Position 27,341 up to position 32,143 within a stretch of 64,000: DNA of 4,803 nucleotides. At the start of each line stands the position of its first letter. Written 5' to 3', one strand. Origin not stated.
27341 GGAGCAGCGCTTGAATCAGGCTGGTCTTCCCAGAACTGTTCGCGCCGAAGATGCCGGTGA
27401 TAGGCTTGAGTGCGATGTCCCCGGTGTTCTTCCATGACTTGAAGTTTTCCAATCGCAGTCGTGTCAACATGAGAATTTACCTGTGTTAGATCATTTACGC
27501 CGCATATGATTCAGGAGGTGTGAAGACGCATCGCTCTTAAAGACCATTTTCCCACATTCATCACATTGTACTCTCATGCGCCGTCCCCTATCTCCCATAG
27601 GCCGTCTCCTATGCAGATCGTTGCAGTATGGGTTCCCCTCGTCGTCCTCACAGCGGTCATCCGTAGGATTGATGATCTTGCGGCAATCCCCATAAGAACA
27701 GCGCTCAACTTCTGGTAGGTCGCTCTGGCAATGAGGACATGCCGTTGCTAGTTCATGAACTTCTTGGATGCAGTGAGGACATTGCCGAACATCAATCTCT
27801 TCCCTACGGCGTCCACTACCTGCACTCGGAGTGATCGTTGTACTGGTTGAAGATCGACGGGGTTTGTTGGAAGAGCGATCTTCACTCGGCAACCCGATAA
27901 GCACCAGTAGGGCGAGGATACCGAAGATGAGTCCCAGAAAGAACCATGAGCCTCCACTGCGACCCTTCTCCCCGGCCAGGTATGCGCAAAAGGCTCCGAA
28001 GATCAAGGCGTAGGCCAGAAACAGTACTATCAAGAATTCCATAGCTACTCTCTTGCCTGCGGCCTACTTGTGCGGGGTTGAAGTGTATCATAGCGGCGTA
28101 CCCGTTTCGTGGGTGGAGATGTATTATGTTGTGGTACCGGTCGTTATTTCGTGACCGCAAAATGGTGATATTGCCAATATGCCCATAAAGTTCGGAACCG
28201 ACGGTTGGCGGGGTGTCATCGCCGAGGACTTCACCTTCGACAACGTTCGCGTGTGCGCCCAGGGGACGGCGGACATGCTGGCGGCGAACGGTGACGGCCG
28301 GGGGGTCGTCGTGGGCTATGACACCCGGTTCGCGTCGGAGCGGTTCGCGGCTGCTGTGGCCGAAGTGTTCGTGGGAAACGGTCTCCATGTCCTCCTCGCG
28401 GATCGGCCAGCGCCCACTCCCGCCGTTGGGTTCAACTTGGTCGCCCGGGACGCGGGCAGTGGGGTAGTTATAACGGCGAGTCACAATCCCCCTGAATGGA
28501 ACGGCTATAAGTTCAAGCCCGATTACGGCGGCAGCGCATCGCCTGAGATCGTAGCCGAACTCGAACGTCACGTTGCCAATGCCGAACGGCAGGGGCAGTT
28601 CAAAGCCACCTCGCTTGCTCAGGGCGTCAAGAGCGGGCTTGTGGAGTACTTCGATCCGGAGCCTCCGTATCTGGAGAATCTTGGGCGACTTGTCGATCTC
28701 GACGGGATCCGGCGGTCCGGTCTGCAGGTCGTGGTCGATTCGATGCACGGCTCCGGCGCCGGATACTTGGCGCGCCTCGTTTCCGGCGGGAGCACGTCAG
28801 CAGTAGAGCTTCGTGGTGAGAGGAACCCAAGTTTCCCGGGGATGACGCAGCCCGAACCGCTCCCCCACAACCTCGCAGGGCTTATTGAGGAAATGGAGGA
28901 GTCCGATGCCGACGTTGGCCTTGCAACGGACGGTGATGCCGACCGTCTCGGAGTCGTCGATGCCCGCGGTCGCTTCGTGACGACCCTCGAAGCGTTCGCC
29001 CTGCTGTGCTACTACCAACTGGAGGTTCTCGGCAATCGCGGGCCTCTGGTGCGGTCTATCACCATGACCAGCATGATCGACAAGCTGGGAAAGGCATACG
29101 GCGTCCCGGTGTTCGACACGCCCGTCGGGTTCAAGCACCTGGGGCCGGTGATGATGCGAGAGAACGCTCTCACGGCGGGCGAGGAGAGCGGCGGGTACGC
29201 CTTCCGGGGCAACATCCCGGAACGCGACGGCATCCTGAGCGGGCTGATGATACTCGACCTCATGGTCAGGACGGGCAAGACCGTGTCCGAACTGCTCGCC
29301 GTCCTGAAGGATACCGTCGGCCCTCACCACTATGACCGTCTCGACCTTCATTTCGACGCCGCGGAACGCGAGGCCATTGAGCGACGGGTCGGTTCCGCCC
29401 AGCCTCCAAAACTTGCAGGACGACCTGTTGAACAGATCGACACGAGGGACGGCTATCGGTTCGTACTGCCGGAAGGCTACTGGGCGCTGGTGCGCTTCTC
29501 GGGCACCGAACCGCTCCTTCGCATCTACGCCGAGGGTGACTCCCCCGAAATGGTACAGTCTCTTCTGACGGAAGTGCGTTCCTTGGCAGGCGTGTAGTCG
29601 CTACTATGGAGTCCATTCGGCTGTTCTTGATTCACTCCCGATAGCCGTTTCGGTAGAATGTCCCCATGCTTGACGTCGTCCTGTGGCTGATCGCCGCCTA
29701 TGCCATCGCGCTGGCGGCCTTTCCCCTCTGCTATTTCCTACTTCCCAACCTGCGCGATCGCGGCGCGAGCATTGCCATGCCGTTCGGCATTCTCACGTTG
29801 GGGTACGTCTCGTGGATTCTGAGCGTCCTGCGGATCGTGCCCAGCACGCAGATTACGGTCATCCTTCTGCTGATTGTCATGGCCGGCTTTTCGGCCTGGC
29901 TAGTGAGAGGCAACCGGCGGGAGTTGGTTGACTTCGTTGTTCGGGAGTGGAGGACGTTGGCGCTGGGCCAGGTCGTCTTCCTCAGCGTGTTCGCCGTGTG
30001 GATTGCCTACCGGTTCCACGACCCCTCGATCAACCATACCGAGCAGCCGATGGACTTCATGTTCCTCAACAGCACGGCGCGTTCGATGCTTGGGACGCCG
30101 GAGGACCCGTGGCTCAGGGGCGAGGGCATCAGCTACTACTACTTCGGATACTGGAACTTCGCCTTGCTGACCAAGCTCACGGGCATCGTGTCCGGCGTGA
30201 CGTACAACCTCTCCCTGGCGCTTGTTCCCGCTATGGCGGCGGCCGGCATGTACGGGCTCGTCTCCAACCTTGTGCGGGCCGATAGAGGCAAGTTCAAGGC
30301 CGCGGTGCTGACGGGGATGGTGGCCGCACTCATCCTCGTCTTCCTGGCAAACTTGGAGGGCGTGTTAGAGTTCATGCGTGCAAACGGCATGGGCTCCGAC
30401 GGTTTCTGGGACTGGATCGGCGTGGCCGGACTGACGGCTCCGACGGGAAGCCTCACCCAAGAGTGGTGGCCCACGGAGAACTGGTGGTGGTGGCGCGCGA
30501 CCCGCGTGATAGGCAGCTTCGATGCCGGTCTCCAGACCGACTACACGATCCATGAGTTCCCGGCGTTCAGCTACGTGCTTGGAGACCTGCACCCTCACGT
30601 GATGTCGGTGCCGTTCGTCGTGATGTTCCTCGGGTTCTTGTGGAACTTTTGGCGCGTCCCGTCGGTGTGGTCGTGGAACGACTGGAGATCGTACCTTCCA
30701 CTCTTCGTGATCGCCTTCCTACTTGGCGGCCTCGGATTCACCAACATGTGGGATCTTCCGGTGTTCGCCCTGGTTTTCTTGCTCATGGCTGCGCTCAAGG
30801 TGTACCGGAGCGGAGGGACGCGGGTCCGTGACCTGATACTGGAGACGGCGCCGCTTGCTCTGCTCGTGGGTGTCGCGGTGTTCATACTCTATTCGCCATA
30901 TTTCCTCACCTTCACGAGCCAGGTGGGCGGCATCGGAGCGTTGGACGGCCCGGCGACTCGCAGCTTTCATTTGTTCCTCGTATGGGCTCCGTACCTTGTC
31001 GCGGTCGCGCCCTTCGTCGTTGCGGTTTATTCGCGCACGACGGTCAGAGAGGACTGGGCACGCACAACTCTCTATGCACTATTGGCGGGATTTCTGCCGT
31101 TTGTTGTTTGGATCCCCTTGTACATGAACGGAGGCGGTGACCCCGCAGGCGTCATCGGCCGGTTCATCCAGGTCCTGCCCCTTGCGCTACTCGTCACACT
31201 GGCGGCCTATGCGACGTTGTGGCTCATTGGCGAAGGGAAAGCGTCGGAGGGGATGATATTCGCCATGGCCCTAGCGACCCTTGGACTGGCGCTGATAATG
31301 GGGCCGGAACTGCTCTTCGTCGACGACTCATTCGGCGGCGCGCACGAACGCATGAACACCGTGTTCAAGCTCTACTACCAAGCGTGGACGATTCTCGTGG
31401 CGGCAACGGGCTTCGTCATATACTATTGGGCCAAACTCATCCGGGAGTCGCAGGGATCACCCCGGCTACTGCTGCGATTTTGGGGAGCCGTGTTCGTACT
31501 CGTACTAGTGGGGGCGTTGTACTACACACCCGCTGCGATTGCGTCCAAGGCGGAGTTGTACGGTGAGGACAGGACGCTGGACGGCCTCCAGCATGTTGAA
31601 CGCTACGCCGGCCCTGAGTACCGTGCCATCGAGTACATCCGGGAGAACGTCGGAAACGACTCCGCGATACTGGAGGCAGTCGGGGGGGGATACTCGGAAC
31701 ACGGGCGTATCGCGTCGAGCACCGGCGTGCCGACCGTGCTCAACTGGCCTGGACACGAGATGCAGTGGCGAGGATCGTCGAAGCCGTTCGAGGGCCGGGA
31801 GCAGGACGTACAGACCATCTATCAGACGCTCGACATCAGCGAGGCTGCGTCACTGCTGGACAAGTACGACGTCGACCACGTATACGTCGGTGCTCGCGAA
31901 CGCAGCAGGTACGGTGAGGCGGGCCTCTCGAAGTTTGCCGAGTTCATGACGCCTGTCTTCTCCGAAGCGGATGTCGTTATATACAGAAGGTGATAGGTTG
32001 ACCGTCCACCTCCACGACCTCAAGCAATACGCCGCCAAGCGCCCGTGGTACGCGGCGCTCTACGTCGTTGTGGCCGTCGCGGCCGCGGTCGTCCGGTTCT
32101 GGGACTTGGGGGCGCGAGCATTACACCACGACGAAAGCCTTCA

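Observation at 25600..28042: Three-gene low-GC cassette: membrane zinc-ribbon protein, ABC/OLD-type ATPase and PIN-like nuclease, a candidate undescribed ATPase-nuclease defence system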

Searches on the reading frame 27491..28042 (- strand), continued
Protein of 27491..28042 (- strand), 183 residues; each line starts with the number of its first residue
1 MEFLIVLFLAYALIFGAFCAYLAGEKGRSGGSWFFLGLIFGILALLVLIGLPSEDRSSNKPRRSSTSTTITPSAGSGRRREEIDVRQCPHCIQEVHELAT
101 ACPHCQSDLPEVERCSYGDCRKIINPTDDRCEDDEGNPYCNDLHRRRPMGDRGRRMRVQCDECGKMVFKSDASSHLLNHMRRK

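Call 62: search_protein_families(library=phrogs, proteins=[window:27491-28042:-, L092:4986-5378:+, L093:5001-5354:+, L099:5001-5282:+], max_evalue=0.01)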
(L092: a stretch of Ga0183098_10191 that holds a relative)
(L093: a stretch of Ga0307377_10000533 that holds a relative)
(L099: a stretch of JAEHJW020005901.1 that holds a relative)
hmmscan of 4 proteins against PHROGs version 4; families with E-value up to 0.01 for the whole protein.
window:27491-28042:- (183 aa): 3 families
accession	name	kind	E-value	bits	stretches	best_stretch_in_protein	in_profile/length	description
phrog_8436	-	unknown function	1.6e-16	61.4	1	1-112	1-90/110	-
phrog_13090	-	unknown function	1.8e-05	26.1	1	8-60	3-55/123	-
phrog_8032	-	unknown function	0.0081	17.4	1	79-115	67-103/173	-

L092:4986-5378:+ (130 aa): 5 families
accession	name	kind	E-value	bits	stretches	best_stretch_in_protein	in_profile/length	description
phrog_8436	-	unknown function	6.7e-26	91.5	1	6-97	4-94/110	-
phrog_8032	-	unknown function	3.3e-07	31.6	1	40-94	53-103/173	-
phrog_31852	-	unknown function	2.1e-06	29.2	1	8-88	38-118/121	-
phrog_1788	-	unknown function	0.00048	21.3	1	50-91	6-45/133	-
phrog_23817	-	unknown function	0.0046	18.1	0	65-90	6-31/110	-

L093:5001-5354:+ (117 aa): 6 families
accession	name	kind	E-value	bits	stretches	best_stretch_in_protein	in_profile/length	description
phrog_8436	-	unknown function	5.5e-08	33.9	1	4-91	3-101/110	-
phrog_8032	-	unknown function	4.5e-05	24.7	1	30-78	48-101/173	-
phrog_31852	-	unknown function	0.00034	22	1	46-76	90-120/121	-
phrog_1788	-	unknown function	0.0016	19.6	1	48-98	16-63/133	-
phrog_6586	-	unknown function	0.0037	18.1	1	52-77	5-30/129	-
phrog_23817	-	unknown function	0.0091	17.1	1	49-79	4-34/110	-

L099:5001-5282:+ (93 aa): 4 families
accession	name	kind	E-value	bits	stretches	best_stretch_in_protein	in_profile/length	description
phrog_8436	-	unknown function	4.1e-09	37.5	1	7-90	3-89/110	-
phrog_31852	-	unknown function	2e-07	32.4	1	20-88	48-118/121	-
phrog_8032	-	unknown function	0.00011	23.4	1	44-90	58-99/173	-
phrog_19123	-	moron, auxiliary metabolic gene and host takeover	0.00042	21.4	1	3-66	2-64/72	membrane protein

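Call 63: find_related_loci(query=A3, collection=viral_contigs, flank=5000)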
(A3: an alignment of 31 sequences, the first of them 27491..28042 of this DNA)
Query A3 (183 aa) in viral_contigs; peptide patterns used: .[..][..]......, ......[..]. (x = any residue, [..] = any of these).
56 stretches matched a pattern; 7 encode a relative of the query (tblastn E <= 1e-3); 7 distinct loci.
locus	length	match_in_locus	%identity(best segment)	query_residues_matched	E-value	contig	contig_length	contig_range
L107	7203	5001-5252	33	9-110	2e-10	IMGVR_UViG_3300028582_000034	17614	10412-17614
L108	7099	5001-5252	33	9-110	2e-10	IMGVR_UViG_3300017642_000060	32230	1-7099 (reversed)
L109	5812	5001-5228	31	7-109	4e-9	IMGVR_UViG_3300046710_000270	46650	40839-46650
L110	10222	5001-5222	31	1-109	8e-8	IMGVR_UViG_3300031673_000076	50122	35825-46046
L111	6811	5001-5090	50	84-113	6e-7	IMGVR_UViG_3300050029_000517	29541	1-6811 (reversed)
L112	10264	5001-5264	28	1-110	9e-7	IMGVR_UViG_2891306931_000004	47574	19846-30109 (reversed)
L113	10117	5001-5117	36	75-109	2e-5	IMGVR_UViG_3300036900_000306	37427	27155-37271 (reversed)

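Call 64: find_encoding_contigs(protein=P0002, flank=4000, max_places=1)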
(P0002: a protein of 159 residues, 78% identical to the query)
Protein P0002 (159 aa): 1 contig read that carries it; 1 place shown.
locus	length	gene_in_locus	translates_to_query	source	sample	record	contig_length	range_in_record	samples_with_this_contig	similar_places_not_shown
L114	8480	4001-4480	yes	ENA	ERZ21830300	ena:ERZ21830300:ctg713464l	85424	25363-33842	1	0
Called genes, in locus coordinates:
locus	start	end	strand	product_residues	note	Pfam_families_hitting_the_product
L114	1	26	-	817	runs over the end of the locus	-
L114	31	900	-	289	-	PF10060:DUF2298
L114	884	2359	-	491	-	PF10060:DUF2298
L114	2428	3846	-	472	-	PF02878:PGM_PMM_I, PF02879:PGM_PMM_II, PF02880:PGM_PMM_III, PF00408:PGM_PMM_IV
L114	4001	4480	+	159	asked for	-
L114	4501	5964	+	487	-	PF02463:SMC_N (weak), PF13175:AAA_15, PF13476:AAA_23, PF13304:AAA_21 (weak), PF13175:AAA_15, PF13304:AAA_21, PF12476:DUF3696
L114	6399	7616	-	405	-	PF03841:SelA, PF00266:Aminotran_5 (weak)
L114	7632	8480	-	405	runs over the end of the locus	PF00438:S-AdoMet_synt_N, PF02772:S-AdoMet_synt_M, PF02773:S-AdoMet_synt_C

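Call 65: find_encoding_contigs(protein=P0026, flank=4000, max_places=1)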
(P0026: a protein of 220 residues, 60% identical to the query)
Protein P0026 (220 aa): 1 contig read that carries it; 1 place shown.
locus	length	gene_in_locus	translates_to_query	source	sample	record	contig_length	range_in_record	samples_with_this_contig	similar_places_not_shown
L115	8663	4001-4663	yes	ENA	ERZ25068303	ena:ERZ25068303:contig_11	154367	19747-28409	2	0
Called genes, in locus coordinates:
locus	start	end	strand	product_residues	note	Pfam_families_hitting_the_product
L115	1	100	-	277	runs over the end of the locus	PF02569:Pantoate_ligase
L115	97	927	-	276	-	PF02548:Pantoate_transf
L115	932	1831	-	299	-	PF03807:F420_oxidored, PF10727:Rossmann-like, PF10728:DUF2520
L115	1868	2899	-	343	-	PF03576:Peptidase_S58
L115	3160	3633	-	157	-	PF10097:DUF2335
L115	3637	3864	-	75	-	-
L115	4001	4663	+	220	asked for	-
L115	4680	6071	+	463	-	PF02463:SMC_N (faint), PF13175:AAA_15 (weak), PF13476:AAA_23 (weak), PF13304:AAA_21, PF13175:AAA_15, PF12476:DUF3696 (weak)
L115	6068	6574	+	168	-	-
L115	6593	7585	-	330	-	PF00389:2-Hacid_dh, PF02826:2-Hacid_dh_C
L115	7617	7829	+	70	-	-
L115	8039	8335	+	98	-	PF00166:Cpn10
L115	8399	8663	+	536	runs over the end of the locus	PF00118:Cpn60_TCP1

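Call 66: find_encoding_contigs(protein=P0008, flank=4000, max_places=1)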
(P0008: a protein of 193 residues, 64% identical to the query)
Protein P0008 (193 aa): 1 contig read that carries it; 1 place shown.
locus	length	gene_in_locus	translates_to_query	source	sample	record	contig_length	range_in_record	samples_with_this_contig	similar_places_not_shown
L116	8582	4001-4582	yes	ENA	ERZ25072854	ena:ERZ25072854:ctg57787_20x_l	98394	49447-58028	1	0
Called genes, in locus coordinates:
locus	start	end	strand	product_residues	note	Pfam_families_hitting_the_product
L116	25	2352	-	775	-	PF10060:DUF2298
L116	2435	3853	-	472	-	PF02878:PGM_PMM_I, PF02879:PGM_PMM_II, PF02880:PGM_PMM_III, PF00408:PGM_PMM_IV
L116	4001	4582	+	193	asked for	-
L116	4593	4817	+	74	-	PF02463:SMC_N, PF13175:AAA_15, PF13476:AAA_23, PF13304:AAA_21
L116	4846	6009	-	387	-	PF03841:SelA (weak), PF00266:Aminotran_5 (weak)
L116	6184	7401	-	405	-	PF00438:S-AdoMet_synt_N, PF02772:S-AdoMet_synt_M, PF02773:S-AdoMet_synt_C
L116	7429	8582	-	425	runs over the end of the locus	PF05221:AdoHcyase, PF02826:2-Hacid_dh_C, PF00670:AdoHcyase_NAD, PF07991:KARI_N (faint)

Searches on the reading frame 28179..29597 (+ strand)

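Call 74: search_protein_families(library=pfam, proteins=[window:28179-29597:+], max_evalue=0.001)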
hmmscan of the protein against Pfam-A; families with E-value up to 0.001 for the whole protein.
window:28179-29597:+ (472 aa): 4 families
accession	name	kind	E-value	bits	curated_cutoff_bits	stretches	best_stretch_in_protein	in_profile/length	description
PF02878.22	PGM_PMM_I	-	6.4e-38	130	22.5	1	3-136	2-135/138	Phosphoglucomutase/phosphomannomutase, alpha/beta/alpha domain I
PF02879.22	PGM_PMM_II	-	4.1e-23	82.3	29.3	1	163-264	2-103/103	Phosphoglucomutase/phosphomannomutase, alpha/beta/alpha domain II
PF02880.22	PGM_PMM_III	-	1.9e-22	80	20.7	1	274-375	7-111/115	Phosphoglucomutase/phosphomannomutase, alpha/beta/alpha domain III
PF00408.26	PGM_PMM_IV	-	4e-10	40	23.1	1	417-467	25-66/68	Phosphoglucomutase/phosphomannomutase, C-terminal domain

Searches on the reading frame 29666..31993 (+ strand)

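Call 74: search_protein_families(library=pfam, proteins=[window:29666-31993:+], max_evalue=0.001)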
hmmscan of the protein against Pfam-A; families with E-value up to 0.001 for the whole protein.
window:29666-31993:+ (775 aa): 1 family
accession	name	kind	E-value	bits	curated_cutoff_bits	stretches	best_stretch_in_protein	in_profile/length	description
PF10060.15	DUF2298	-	3.6e-113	379.5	27.8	1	45-577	2-488/488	Uncharacterized membrane protein (DUF2298)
